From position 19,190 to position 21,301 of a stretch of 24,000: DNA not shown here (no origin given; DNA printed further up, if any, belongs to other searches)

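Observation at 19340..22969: Module 2: membrane LuxR paralogue, terminator, then a Tat-exported FMN-bind + FAD reductase with a covalent-flavinylation motif and an intact catalytic tetrad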

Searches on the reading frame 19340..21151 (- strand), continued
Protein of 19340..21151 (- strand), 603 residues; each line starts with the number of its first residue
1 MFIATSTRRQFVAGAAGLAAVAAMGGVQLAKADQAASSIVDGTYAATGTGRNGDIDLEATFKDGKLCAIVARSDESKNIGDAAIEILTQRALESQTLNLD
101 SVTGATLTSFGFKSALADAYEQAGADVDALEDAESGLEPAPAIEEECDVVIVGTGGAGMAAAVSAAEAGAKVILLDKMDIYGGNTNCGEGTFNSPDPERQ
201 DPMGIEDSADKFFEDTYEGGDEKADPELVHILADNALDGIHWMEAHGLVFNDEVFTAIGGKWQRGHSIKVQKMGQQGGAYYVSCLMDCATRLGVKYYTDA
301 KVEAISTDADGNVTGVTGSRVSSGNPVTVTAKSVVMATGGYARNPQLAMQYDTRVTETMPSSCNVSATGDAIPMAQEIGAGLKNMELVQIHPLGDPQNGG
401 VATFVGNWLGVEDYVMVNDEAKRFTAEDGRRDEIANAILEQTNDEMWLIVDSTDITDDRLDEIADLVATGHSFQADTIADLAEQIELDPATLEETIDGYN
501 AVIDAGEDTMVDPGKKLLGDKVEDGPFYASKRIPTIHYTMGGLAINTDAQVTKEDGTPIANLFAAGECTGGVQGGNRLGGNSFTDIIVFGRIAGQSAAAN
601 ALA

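Call 11: find_homologous_proteins(query=window:19340-21151:-, max_evalue=1e-30)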
Query window:19340-21151:- (603 aa): 736 proteins with E <= 1e-30 among 8000 candidates; the best 120 are listed.
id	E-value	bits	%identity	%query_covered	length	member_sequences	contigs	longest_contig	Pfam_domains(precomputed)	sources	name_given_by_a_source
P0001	0.0e+0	1296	98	100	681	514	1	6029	PF01266.31,PF00890.31,PF04205.20,PF07992.21,PF03486.21,PF12831.14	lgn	-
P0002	0.0e+0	1222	91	99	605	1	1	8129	PF01266.31,PF00890.31,PF04205.20,PF07992.21,PF03486.21,PF12831.14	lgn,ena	-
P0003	0.0e+0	1132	85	97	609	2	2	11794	PF01266.31,PF00890.31,PF04205.20,PF07992.21,PF03486.21,PF12831.14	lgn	-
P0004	0.0e+0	1129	84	99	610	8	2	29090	PF01266.31,PF00890.31,PF04205.20,PF03486.21,PF12831.14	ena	-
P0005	0.0e+0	1122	87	92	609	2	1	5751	PF01266.31,PF00890.31,PF04205.20,PF07992.21,PF03486.21,PF12831.14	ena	-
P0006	0.0e+0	1120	84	98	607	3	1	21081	PF01266.31,PF00890.31,PF04205.20,PF07992.21,PF03486.21,PF12831.14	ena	-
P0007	0.0e+0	1119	85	100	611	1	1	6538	PF01266.31,PF00890.31,PF04205.20,PF07992.21,PF03486.21,PF12831.14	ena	-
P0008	0.0e+0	1039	78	98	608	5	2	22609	PF01266.31,PF00890.31,PF04205.20,PF07992.21,PF03486.21,PF01494.26,PF12831.14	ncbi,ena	-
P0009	5.1e-298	1008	75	98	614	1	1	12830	PF01266.31,PF00890.31,PF04205.20,PF07992.21,PF03486.21,PF12831.14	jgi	jgi:urocanate reductase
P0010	2.0e-297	1006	75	98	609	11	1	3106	PF01266.31,PF00890.31,PF04205.20,PF07992.21,PF03486.21,PF12831.14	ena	-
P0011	4.7e-295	998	77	93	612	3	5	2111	PF01266.31,PF00890.31,PF04205.20,PF07992.21,PF03486.21,PF12831.14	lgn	-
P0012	4.6e-292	988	75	100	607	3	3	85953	PF01266.31,PF00890.31,PF07992.21,PF03486.21,PF12831.14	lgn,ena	-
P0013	8.2e-292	987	74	98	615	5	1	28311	PF01266.31,PF00890.31,PF04205.20,PF07992.21,PF03486.21,PF01494.26,PF12831.14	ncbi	-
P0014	1.3e-286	970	73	94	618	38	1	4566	PF01266.31,PF00890.31,PF04205.20,PF07992.21,PF03486.21,PF12831.14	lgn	-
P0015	3.5e-286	968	74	99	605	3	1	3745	PF01266.31,PF00890.31,PF04205.20,PF07992.21,PF03486.21,PF12831.14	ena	-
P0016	2.4e-284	962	73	97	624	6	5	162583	PF01266.31,PF00890.31,PF04205.20,PF07992.21,PF03486.21,PF12831.14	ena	-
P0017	7.2e-266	901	68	99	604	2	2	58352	PF01266.31,PF00890.31,PF04205.20,PF07992.21,PF03486.21,PF12831.14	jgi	jgi:urocanate reductase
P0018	9.3e-249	845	65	99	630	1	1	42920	PF01266.31,PF00890.31,PF04205.20,PF07992.21,PF03486.21,PF12831.14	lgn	-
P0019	1.6e-248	844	66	99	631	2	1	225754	PF01266.31,PF00890.31,PF04205.20,PF07992.21,PF03486.21,PF12831.14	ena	-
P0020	8.3e-248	842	66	99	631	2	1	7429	PF01266.31,PF00890.31,PF04205.20,PF07992.21,PF03486.21,PF12831.14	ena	-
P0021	1.3e-247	841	64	97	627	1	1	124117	PF01266.31,PF00890.31,PF04205.20,PF07992.21,PF03486.21,PF12831.14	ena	-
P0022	1.4e-247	841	66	99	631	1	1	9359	PF01266.31,PF00890.31,PF04205.20,PF07992.21,PF03486.21,PF12831.14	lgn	-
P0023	1.0e-246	838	65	99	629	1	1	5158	PF01266.31,PF00890.31,PF04205.20,PF07992.21,PF03486.21,PF12831.14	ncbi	-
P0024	4.4e-246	836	65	99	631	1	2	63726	PF01266.31,PF00890.31,PF04205.20,PF07992.21,PF03486.21,PF12831.14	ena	-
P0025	2.5e-245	834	65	99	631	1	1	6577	PF01266.31,PF00890.31,PF04205.20,PF07992.21,PF03486.21,PF12831.14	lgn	-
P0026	7.5e-245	832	64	97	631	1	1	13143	PF01266.31,PF00890.31,PF04205.20,PF07992.21,PF03486.21,PF12831.14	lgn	-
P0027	3.0e-244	830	64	97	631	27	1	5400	PF01266.31,PF00890.31,PF04205.20,PF07992.21,PF03486.21,PF12831.14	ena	-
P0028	3.2e-244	830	64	99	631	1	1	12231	PF01266.31,PF00890.31,PF04205.20,PF07992.21,PF03486.21,PF12831.14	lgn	-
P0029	5.7e-244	829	65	97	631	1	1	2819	PF01266.31,PF00890.31,PF04205.20,PF07992.21,PF03486.21,PF12831.14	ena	-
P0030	7.9e-244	829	64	99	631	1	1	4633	PF01266.31,PF00890.31,PF04205.20,PF07992.21,PF03486.21,PF12831.14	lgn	-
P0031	8.2e-243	825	63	99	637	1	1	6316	PF01266.31,PF00890.31,PF04205.20,PF07992.21,PF03486.21,PF12831.14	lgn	-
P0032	2.1e-241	821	63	97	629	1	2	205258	PF01266.31,PF00890.31,PF04205.20,PF07992.21,PF03486.21,PF12831.14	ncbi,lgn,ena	-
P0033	2.3e-241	820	64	97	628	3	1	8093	PF01266.31,PF00890.31,PF04205.20,PF07992.21,PF03486.21,PF12831.14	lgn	-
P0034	2.8e-241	820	65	94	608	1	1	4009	PF01266.31,PF00890.31,PF04205.20,PF07992.21,PF03486.21,PF12831.14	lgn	-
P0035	6.1e-241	819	64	99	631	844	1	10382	PF01266.31,PF00890.31,PF04205.20,PF07992.21,PF03486.21,PF12831.14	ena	-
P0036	7.6e-241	819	62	98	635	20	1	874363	PF01266.31,PF00890.31,PF04205.20,PF03486.21,PF12831.14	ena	-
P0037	1.2e-240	818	64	99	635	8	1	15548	PF01946.24,PF01266.31,PF00890.31,PF04205.20,PF07992.21,PF03486.21,PF12831.14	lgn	-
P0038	1.6e-240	818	65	94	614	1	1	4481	PF01266.31,PF00890.31,PF04205.20,PF07992.21,PF03486.21,PF12831.14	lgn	-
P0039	3.3e-240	817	64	99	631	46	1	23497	PF01266.31,PF00890.31,PF04205.20,PF07992.21,PF03486.21,PF12831.14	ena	-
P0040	4.7e-240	816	64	99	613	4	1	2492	PF01266.31,PF00890.31,PF04205.20,PF07992.21,PF03486.21,PF12831.14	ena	-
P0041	7.0e-240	816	64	97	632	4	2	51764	PF01266.31,PF00890.31,PF04205.20,PF07992.21,PF03486.21,PF01494.26,PF12831.14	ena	-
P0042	9.9e-240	815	64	98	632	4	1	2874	PF01266.31,PF00890.31,PF04205.20,PF07992.21,PF03486.21,PF12831.14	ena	-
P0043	3.4e-239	813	66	91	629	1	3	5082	PF01266.31,PF10518.15,PF00890.31,PF04205.20,PF07992.21,PF03486.21,PF12831.14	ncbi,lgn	ncbi:MAG: flavocytochrome c [Raoultibacter sp.]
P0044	4.1e-239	813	64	99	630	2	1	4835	PF01266.31,PF00890.31,PF04205.20,PF07992.21,PF03486.21,PF12831.14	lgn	-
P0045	1.1e-238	812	63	98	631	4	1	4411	PF01266.31,PF00890.31,PF04205.20,PF07992.21,PF03486.21,PF12831.14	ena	-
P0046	2.2e-238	811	64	99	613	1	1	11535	PF01266.31,PF00890.31,PF04205.20,PF07992.21,PF03486.21,PF12831.14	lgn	-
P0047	2.2e-238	811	65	93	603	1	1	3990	PF01266.31,PF00890.31,PF04205.20,PF07992.21,PF03486.21,PF12831.14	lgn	-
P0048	2.7e-238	810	64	99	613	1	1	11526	PF01266.31,PF00890.31,PF04205.20,PF07992.21,PF03486.21,PF12831.14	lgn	-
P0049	3.6e-238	810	64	99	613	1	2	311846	PF01266.31,PF00890.31,PF04205.20,PF07992.21,PF03486.21,PF12831.14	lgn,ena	-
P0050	4.6e-235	800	60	97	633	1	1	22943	PF01266.31,PF13450.13,PF00890.31,PF04205.20,PF07992.21,PF03486.21,PF12831.14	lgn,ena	-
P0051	1.3e-234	798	63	98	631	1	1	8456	PF01946.24,PF01266.31,PF13450.13,PF00890.31,PF04205.20,PF07992.21,PF03486.21,PF12831.14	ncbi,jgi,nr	ncbi:MAG: flavocytochrome c [Coriobacteriales bacterium]|jgi:fumarate reductase flavoprotein subunit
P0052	2.6e-234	797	62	97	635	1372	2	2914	PF01946.24,PF01266.31,PF00890.31,PF04205.20,PF07992.21,PF03486.21,PF12831.14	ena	-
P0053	4.4e-234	796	62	99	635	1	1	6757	PF01266.31,PF00890.31,PF04205.20,PF07992.21,PF03486.21,PF12831.14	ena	-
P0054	3.6e-231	787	61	99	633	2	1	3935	PF01266.31,PF00890.31,PF04205.20,PF07992.21,PF03486.21,PF01494.26,PF12831.14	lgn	-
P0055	6.4e-230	783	62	97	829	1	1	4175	PF01266.31,PF00890.31,PF04205.20,PF07992.21,PF03486.21,PF02910.26,PF12831.14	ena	-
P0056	1.0e-227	775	61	97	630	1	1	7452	PF01266.31,PF00890.31,PF04205.20,PF07992.21,PF03486.21,PF12831.14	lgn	-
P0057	1.4e-225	768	63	95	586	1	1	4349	PF01946.24,PF01266.31,PF00890.31,PF04205.20,PF03486.21,PF12831.14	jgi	jgi:fumarate reductase flavoprotein subunit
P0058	5.3e-224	763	64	93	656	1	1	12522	PF01266.31,PF00890.31,PF04205.20,PF07992.21,PF03486.21,PF12831.14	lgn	-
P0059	2.5e-223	761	60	98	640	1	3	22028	PF01266.31,PF00890.31,PF04205.20,PF07992.21,PF03486.21,PF12831.14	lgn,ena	-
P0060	8.8e-223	759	61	100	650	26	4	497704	PF01266.31,PF00890.31,PF04205.20,PF07992.21,PF03486.21,PF01494.26,PF12831.14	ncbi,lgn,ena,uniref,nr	ncbi:flavocytochrome c [Cryptobacterium curtum]|uniref:flavocytochrome c n=1 Tax=Cryptobacterium cur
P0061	2.8e-222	757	59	97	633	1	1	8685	PF01266.31,PF00890.31,PF04205.20,PF07992.21,PF03486.21,PF12831.14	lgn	-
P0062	2.6e-221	754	62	93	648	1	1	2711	PF01266.31,PF00890.31,PF07992.21,PF03486.21,PF12831.14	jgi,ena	-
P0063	1.9e-220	751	63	93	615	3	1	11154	PF01946.24,PF01266.31,PF00890.31,PF04205.20,PF07992.21,PF03486.21,PF12831.14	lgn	-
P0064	6.8e-219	746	61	94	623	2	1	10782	PF01266.31,PF00890.31,PF04205.20,PF07992.21,PF03486.21,PF12831.14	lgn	-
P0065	5.9e-217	740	59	97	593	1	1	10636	PF00890.31,PF04205.20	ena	-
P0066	3.5e-209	714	58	99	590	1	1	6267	PF01266.31,PF00890.31,PF04205.20,PF07992.21,PF03486.21,PF12831.14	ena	-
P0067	1.4e-204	699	70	71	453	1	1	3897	PF01266.31,PF00890.31,PF07992.21,PF03486.21,PF12831.14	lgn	-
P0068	3.8e-193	661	69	60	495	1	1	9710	PF00890.31,PF04205.20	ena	-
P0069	1.7e-191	656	65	76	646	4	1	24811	PF01266.31,PF00890.31,PF07992.21,PF03486.21,PF01494.26,PF12831.14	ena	-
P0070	2.2e-181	622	79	57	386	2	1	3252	PF01946.24,PF01266.31,PF00890.31,PF04205.20,PF07992.21,PF03486.21,PF01494.26,PF12831.14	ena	-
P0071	2.1e-180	619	50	98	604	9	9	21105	PF01266.31,PF00890.31,PF07992.21,PF03486.21,PF12831.14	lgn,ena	-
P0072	9.3e-173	594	58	56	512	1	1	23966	PF01266.31,PF00890.31,PF04205.20,PF07992.21,PF03486.21,PF12831.14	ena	-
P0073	3.4e-170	586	52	89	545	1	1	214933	PF01266.31,PF00890.31,PF04205.20,PF07992.21,PF03486.21,PF12831.14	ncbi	-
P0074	5.4e-163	562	69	62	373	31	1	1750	PF01266.31,PF00890.31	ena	-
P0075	1.1e-158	548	56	78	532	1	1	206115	PF01266.31,PF00890.31,PF04205.20,PF12831.14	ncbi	-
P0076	7.5e-157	541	70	48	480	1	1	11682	PF00890.31,PF04205.20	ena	-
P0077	4.8e-155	536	60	71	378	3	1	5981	PF00890.31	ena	-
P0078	5.2e-155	535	57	73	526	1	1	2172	PF01266.31,PF00890.31,PF04205.20,PF07992.21,PF12831.14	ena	-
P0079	1.2e-149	518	47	97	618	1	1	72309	PF01946.24,PF01266.31,PF00890.31,PF04205.20,PF07992.21,PF03486.21,PF12831.14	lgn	-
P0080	4.3e-149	516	61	66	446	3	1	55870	PF01266.31,PF00890.31,PF04205.20,PF07992.21,PF03486.21,PF12831.14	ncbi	-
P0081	5.4e-146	506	76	35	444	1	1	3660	PF01266.31,PF00890.31,PF04205.20,PF03486.21,PF12831.14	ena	-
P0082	1.2e-142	495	57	67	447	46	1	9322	PF01266.31,PF00890.31,PF04205.20,PF07992.21,PF03486.21,PF12831.14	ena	-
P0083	1.2e-141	491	58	66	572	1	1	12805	PF01266.31,PF00890.31,PF04205.20,PF07992.21,PF03486.21,PF12831.14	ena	-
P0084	4.1e-139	483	42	92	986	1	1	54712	PF01946.24,PF01266.31,PF03544.20,PF13450.13,PF00890.31,PF04205.20,PF07992.21,PF03486.21,PF12831.14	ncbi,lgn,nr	ncbi:MAG: flavocytochrome c [Eubacteriales bacterium]|nr:flavocytochrome c [Eubacteriales bacterium]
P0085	1.1e-135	472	44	93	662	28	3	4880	PF01946.24,PF01266.31,PF13450.13,PF00890.31,PF04205.20,PF07992.21,PF00070.34,PF03486.21,PF01494.26,PF12831.14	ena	-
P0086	2.3e-135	471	44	93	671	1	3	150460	PF01946.24,PF01266.31,PF00890.31,PF04205.20,PF07992.21,PF13738.13,PF03486.21,PF01494.26,PF12831.14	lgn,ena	-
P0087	1.8e-134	468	42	92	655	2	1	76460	PF01946.24,PF01266.31,PF13450.13,PF00890.31,PF04205.20,PF07992.21,PF00070.34,PF03486.21,PF12831.14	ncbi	-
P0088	1.4e-133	465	41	98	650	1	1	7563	PF01946.24,PF01266.31,PF13450.13,PF00890.31,PF04205.20,PF07992.21,PF03486.21,PF12831.14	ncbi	-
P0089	8.6e-133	462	43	89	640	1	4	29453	PF01946.24,PF01266.31,PF13450.13,PF00890.31,PF04205.20,PF07992.21,PF00070.34,PF13738.13,PF03486.21,PF12831.14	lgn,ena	-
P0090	2.9e-132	460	43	93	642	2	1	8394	PF01946.24,PF01266.31,PF13450.13,PF00890.31,PF04205.20,PF07992.21,PF00070.34,PF03486.21,PF01494.26,PF12831.14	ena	-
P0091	9.7e-132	459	42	93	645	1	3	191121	PF01946.24,PF01266.31,PF13450.13,PF00890.31,PF04205.20,PF07992.21,PF00070.34,PF03486.21,PF01494.26,PF12831.14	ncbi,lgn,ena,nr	ncbi:MAG: flavocytochrome c [Blautia sp.]|nr:flavocytochrome c [Blautia sp.]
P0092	1.8e-131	458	43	93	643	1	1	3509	PF01946.24,PF01266.31,PF13450.13,PF00890.31,PF04205.20,PF07992.21,PF03486.21,PF01494.26,PF12831.14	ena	-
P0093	2.1e-131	457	43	95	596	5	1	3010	PF01946.24,PF01266.31,PF13450.13,PF00890.31,PF04205.20,PF07992.21,PF03486.21,PF01134.29,PF12831.14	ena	-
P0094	2.1e-131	457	43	94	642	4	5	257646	PF01946.24,PF01266.31,PF13450.13,PF00890.31,PF04205.20,PF07992.21,PF13738.13,PF03486.21,PF01494.26,PF12831.14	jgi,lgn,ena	jgi:urocanate reductase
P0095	2.6e-131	457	42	92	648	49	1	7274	PF01946.24,PF01266.31,PF13450.13,PF00890.31,PF04205.20,PF07992.21,PF13738.13,PF03486.21,PF01494.26,PF12831.14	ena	-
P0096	3.0e-131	457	43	91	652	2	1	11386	PF01946.24,PF01266.31,PF00890.31,PF04205.20,PF07992.21,PF03486.21,PF01494.26,PF12831.14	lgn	-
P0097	7.0e-131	456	43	93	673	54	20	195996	PF01946.24,PF01266.31,PF13450.13,PF00890.31,PF04205.20,PF07992.21,PF03486.21,PF01494.26,PF12831.14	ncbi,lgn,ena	-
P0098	7.2e-131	456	40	97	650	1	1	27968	PF01946.24,PF01266.31,PF13450.13,PF00890.31,PF04205.20,PF07992.21,PF03486.21,PF12831.14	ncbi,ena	-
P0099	8.0e-131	456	71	49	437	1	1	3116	PF13514.13,PF00890.31,PF13476.13,PF13555.13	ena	-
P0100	8.6e-131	455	43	92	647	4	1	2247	PF01946.24,PF01266.31,PF13450.13,PF00890.31,PF04205.20,PF07992.21,PF03486.21,PF01494.26,PF12831.14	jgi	-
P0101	1.7e-130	454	45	92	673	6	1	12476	PF01946.24,PF01266.31,PF00890.31,PF04205.20,PF03486.21,PF01494.26,PF12831.14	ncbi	-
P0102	7.0e-130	452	43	92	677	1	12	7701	PF01946.24,PF01266.31,PF13450.13,PF00890.31,PF04205.20,PF07992.21,PF03486.21,PF01494.26,PF12831.14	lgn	-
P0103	2.4e-129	451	42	94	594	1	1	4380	PF01946.24,PF01266.31,PF00890.31,PF04205.20,PF07992.21,PF03486.21,PF12831.14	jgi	jgi:fumarate reductase flavoprotein subunit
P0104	2.8e-129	450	42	92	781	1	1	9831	PF01946.24,PF01266.31,PF13450.13,PF00890.31,PF04205.20,PF07992.21,PF03486.21,PF12831.14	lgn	-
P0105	3.0e-129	450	43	92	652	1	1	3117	PF01946.24,PF01266.31,PF13450.13,PF00890.31,PF04205.20,PF07992.21,PF03486.21,PF01494.26,PF12831.14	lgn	-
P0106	5.4e-129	449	42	92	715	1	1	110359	PF01946.24,PF01266.31,PF13450.13,PF00890.31,PF04205.20,PF07992.21,PF03486.21,PF12831.14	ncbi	-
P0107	7.5e-129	449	42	93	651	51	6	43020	PF01946.24,PF01266.31,PF13450.13,PF00890.31,PF04205.20,PF07992.21,PF13738.13,PF03486.21,PF01494.26,PF12831.14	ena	-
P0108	2.5e-128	447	40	97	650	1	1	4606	PF01946.24,PF01266.31,PF13450.13,PF00890.31,PF04205.20,PF07992.21,PF03486.21,PF12831.14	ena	-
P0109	3.3e-128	447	43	98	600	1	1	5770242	PF01946.24,PF01266.31,PF13450.13,PF00890.31,PF04205.20,PF07992.21,PF03486.21,PF01262.28,PF01134.29,PF12831.14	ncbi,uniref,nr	ncbi:flavocytochrome c [Paenibacillus sp. IHBB 10380]|uniref:flavocytochrome c n=1 Tax=Paenibacillus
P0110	6.3e-128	446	42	93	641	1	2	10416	PF01946.24,PF01266.31,PF13450.13,PF00890.31,PF04205.20,PF07992.21,PF00070.34,PF03486.21,PF12831.14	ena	-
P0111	7.3e-128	446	43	93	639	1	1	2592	PF01946.24,PF01266.31,PF13450.13,PF00890.31,PF04205.20,PF07992.21,PF13738.13,PF03486.21,PF01494.26,PF12831.14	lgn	-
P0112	1.1e-127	445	42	98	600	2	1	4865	PF01946.24,PF01266.31,PF13450.13,PF00890.31,PF04205.20,PF07992.21,PF03486.21,PF12831.14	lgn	-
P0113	1.8e-127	445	43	93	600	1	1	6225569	PF01946.24,PF01266.31,PF13450.13,PF00890.31,PF04205.20,PF07992.21,PF03486.21,PF01262.28,PF01134.29,PF12831.14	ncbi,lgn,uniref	ncbi:flavocytochrome c [Paenibacillus sp. FSL K6-2524]|uniref:flavocytochrome c n=1 Tax=Paenibacillu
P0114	2.3e-127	444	43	93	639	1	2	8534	PF01946.24,PF01266.31,PF13450.13,PF00890.31,PF04205.20,PF07992.21,PF03486.21,PF01494.26,PF12831.14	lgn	-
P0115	7.6e-127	442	42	95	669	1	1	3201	PF01946.24,PF01266.31,PF13450.13,PF00890.31,PF04205.20,PF07992.21,PF03486.21,PF01494.26,PF12831.14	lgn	-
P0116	1.4e-126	442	43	93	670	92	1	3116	PF01946.24,PF01266.31,PF13450.13,PF00890.31,PF04205.20,PF07992.21,PF03486.21,PF01494.26,PF12831.14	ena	-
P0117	1.8e-126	441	43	93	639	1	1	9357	PF01946.24,PF01266.31,PF13450.13,PF00890.31,PF04205.20,PF07992.21,PF03486.21,PF01494.26,PF12831.14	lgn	-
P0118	2.1e-126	441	42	92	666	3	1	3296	PF01946.24,PF01266.31,PF13450.13,PF00890.31,PF04205.20,PF07992.21,PF03486.21,PF01494.26,PF12831.14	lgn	-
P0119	3.9e-126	440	41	98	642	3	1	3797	PF01946.24,PF01266.31,PF13450.13,PF00890.31,PF04205.20,PF07992.21,PF03486.21,PF12831.14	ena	-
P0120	4.3e-126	440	43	93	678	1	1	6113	PF01946.24,PF01266.31,PF13450.13,PF00890.31,PF04205.20,PF03486.21,PF01494.26,PF12831.14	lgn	-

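Call 13: find_related_loci(query=window:19340-21151:-, collection=genome_contigs, flank=8000)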
Query window:19340-21151:- (603 aa) in genome_contigs; peptide patterns used: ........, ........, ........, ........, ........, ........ (x = any residue, [..] = any of these).
118 stretches matched a pattern; 16 encode a relative of the query (tblastn E <= 1e-3); 15 distinct loci.
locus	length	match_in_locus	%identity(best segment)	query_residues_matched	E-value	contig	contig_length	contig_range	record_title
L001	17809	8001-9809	98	1-603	0e+0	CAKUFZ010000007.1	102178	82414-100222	MAG: uncultured Coriobacteriales bacterium isolate REFINED_METABAT215_TOP10_CONTIGS_1500_ASSEMBLY_K77_MERGED__Hadza_MoBi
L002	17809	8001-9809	98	1-603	0e+0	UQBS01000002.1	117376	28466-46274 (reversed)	uncultured Coriobacteriaceae bacterium isolate UMGS124 genome assembly, contig: NODE_29_length_117376_cov_18.108429, who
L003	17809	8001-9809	98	1-603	0e+0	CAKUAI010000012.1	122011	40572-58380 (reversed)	MAG: uncultured Coriobacteriales bacterium isolate REFINED_METABAT215_TOP10_CONTIGS_1500_ASSEMBLY_K77_MERGED__Hadza_PheC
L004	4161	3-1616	98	66-603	0e+0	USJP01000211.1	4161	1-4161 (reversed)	uncultured Coriobacteriaceae bacterium isolate UMGS1780 genome assembly, contig: NODE_7311_length_4161_cov_2.905504, who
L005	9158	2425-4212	92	1-596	0e+0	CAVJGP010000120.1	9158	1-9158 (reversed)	Alistipes onderdonkii isolate H07682-L1_cleanbin_000022 genome assembly, contig: Spades_H07682-L1_contig_5847, whole gen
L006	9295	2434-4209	91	1-592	0e+0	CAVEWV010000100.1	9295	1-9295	Acutalibacteraceae bacterium isolate G02622-L1_cleanbin_000007 genome assembly, contig: Spades_G02622-L1_contig_3417, wh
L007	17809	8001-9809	99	1-603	0e+0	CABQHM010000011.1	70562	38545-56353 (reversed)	MAG TPA_asm: uncultured Coriobacteriales bacterium isolate MGYG-HGUT-00585 genome assembly, contig: GUT_GENOME017973_11,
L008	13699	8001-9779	75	5-592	0e+0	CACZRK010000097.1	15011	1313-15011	MAG: uncultured Coriobacteriaceae bacterium isolate RUG12881 genome assembly, contig: RUG12881_asm_97, whole genome shot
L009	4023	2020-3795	78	5-592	0e+0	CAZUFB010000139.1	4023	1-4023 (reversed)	MAG TPA_asm: uncultured Coriobacteriaceae bacterium isolate SRP141132_co8_248 genome assembly, contig: NODE_14876_length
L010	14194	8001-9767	74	7-592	0e+0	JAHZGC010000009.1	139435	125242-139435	MAG: Coriobacteriaceae bacterium isolate HRGM_Genome_3029 HRGM_Genome_3029_9, whole genome shotgun sequence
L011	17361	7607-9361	74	7-592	0e+0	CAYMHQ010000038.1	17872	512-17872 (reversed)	MAG TPA_asm: uncultured Coriobacteriaceae bacterium isolate binchicken_co354_328 genome assembly, contig: NODE_3301_leng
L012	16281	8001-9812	74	1-592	0e+0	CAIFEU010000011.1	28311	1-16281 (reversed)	MAG: uncultured Coriobacteriales bacterium isolate UMB00006 genome assembly, contig: NODE_437_length_28311_cov_6.073011,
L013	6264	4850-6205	86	1-455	0e+0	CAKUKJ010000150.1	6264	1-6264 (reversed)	MAG: uncultured Coriobacteriales bacterium isolate REFINED_METABAT215_TOP10_CONTIGS_1500_ASSEMBLY_K77_MERGED__Hadza_MoBi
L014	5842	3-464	73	439-592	4e-68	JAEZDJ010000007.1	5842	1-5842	MAG: Actinomycetes bacterium isolate OH_CBrB_283 k127_2453429, whole genome shotgun sequence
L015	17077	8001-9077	26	207-602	4e-20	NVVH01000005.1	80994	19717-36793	MAG: Candidatus Neomarinimicrobiota bacterium isolate NORP68 Contig_sourceCTD_85, whole genome shotgun sequence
